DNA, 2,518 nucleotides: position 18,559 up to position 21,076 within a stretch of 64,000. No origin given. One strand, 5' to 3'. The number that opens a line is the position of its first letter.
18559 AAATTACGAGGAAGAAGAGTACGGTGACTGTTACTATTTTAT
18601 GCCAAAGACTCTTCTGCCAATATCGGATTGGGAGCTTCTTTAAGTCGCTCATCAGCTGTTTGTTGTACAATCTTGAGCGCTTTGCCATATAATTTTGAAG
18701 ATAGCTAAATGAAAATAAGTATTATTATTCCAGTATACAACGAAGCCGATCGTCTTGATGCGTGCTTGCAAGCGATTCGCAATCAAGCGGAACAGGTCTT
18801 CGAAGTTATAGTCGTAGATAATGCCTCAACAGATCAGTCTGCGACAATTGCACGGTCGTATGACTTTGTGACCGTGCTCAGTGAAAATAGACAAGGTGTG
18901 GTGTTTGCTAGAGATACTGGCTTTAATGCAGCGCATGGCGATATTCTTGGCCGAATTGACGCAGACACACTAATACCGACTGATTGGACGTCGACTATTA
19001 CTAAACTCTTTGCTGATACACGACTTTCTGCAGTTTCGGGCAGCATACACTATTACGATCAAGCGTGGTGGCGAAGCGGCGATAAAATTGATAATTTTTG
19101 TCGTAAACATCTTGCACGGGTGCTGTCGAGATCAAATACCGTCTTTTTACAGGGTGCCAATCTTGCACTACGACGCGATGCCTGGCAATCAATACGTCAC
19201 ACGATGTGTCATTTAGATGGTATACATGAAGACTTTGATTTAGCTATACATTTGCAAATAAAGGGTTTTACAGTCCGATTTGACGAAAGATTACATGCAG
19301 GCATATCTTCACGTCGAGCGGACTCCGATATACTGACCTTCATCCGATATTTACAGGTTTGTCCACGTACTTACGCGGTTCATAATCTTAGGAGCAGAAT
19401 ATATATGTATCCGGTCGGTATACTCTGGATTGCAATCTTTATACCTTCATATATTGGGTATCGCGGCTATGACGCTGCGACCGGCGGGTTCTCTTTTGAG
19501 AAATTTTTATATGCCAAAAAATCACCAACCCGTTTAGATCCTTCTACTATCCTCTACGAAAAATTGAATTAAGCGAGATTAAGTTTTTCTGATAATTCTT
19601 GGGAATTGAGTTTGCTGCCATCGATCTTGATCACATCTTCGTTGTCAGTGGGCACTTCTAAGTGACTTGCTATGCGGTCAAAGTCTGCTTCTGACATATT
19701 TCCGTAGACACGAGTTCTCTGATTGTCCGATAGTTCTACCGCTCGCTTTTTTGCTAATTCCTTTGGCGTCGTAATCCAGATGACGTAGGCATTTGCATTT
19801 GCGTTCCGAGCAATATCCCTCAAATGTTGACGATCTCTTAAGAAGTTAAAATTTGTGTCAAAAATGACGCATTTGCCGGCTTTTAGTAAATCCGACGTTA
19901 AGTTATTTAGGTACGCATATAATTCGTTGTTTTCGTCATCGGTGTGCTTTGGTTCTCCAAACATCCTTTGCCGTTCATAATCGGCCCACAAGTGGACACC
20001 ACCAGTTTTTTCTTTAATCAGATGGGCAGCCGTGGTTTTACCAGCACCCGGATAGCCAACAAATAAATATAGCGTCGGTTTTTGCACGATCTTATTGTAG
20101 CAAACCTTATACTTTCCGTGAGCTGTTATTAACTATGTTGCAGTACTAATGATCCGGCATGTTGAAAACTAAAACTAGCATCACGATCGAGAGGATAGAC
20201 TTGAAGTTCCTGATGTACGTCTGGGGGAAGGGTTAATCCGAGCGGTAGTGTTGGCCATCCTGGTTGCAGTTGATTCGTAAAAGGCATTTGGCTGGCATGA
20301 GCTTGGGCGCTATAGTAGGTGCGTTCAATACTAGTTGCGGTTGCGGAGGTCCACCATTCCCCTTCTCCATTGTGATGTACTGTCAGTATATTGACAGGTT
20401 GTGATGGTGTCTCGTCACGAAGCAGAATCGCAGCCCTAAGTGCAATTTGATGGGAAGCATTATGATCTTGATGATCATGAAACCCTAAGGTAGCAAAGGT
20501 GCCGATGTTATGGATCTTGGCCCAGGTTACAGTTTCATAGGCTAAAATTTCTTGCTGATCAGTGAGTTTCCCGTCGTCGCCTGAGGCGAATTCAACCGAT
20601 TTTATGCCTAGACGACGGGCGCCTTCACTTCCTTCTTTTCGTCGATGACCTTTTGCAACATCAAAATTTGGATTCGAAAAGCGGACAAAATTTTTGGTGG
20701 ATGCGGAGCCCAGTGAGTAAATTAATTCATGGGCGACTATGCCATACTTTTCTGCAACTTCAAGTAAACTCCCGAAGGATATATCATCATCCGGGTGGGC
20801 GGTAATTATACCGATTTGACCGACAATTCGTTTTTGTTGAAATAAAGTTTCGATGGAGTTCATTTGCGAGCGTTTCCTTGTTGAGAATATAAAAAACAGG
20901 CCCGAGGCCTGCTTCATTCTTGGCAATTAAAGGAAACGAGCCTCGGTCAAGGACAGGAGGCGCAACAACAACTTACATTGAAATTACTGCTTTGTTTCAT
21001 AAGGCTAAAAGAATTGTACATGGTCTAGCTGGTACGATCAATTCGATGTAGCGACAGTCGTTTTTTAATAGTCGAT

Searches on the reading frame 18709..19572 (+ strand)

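Call 12: search_protein_families(library=pfam, proteins=[window:18709-19572:+], max_evalue=0.01)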
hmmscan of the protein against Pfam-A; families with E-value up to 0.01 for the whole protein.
window:18709-19572:+ (287 aa): 6 families
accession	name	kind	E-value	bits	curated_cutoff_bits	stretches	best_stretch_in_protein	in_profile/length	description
PF00535.33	Glycos_transf_2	-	8.7e-30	104.3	23.3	1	4-159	1-164/168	Glycosyl transferase family 2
PF13641.12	Glyco_tranf_2_3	-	6.2e-11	43.2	27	1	3-191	3-203/230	Glycosyltransferase like family 2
PF13632.12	Glyco_trans_2_3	-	7e-11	42.7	27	1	83-193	5-117/198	Glycosyl transferase family group 2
PF10111.15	Glyco_tranf_2_2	-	1.9e-07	31.3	27.3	1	4-107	1-112/276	Glycosyltransferase like family 2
PF13506.12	Glyco_transf_21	-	0.00044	20.2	21.7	1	70-197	24-152/174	Glycosyl transferase family 21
PF13704.12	Glyco_tranf_2_4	-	0.00076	20.4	27.5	1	11-89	2-84/98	Glycosyl transferase family 2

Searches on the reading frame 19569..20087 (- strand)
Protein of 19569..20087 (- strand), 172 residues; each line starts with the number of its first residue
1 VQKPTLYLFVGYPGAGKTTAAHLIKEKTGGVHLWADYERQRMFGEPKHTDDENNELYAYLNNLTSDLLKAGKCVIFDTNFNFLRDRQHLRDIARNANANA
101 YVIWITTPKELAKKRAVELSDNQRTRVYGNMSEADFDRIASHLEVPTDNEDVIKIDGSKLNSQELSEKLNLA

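Call 12: search_protein_families(library=pfam, proteins=[window:19569-20087:-], max_evalue=0.01)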
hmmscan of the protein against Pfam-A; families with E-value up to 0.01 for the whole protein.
window:19569-20087:- (172 aa): 8 families
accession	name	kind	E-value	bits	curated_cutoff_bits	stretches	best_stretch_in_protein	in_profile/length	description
PF13671.12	AAA_33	-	3.4e-21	76.5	27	1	6-146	1-143/143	AAA domain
PF06414.18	Zeta_toxin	-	2e-09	37.6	22.3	1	2-123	14-147/199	Zeta toxin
PF08433.16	KTI12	-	4.4e-07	30.1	22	1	6-148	3-142/271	Chromatin associated protein KTI12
PF13238.12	AAA_18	-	1.4e-05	26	29.4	1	9-125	3-117/128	AAA domain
PF13207.12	AAA_17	-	0.00032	21.4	27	1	10-116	1-120/136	AAA domain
PF00004.35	AAA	-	0.00056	20.8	21.2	1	7-115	1-73/131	ATPase family associated with various cellular activities (AAA)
PF01583.26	APS_kinase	-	0.0034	17.9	21.1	1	7-117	5-119/152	Adenylylsulphate kinase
PF00406.28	ADK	-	0.0076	16.8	26.8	0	10-34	2-26/151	Adenylate kinase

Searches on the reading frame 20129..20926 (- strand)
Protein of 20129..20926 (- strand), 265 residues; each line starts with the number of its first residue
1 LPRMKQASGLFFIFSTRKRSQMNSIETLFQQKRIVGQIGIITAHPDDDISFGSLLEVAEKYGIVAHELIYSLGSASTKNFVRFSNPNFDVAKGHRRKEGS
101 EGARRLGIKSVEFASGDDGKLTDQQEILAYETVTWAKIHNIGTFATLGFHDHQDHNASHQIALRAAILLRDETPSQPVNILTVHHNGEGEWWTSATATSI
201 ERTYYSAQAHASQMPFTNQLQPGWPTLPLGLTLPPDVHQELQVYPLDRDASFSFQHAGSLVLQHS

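Call 12: search_protein_families(library=pfam, proteins=[window:20129-20926:-], max_evalue=0.01)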
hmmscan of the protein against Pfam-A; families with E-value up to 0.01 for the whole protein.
window:20129-20926:- (265 aa): 1 family
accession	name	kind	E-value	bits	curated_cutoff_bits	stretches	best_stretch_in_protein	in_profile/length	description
PF02585.22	PIG-L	-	3.1e-11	44.3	28.2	1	40-165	2-128/129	GlcNAc-PI de-N-acetylase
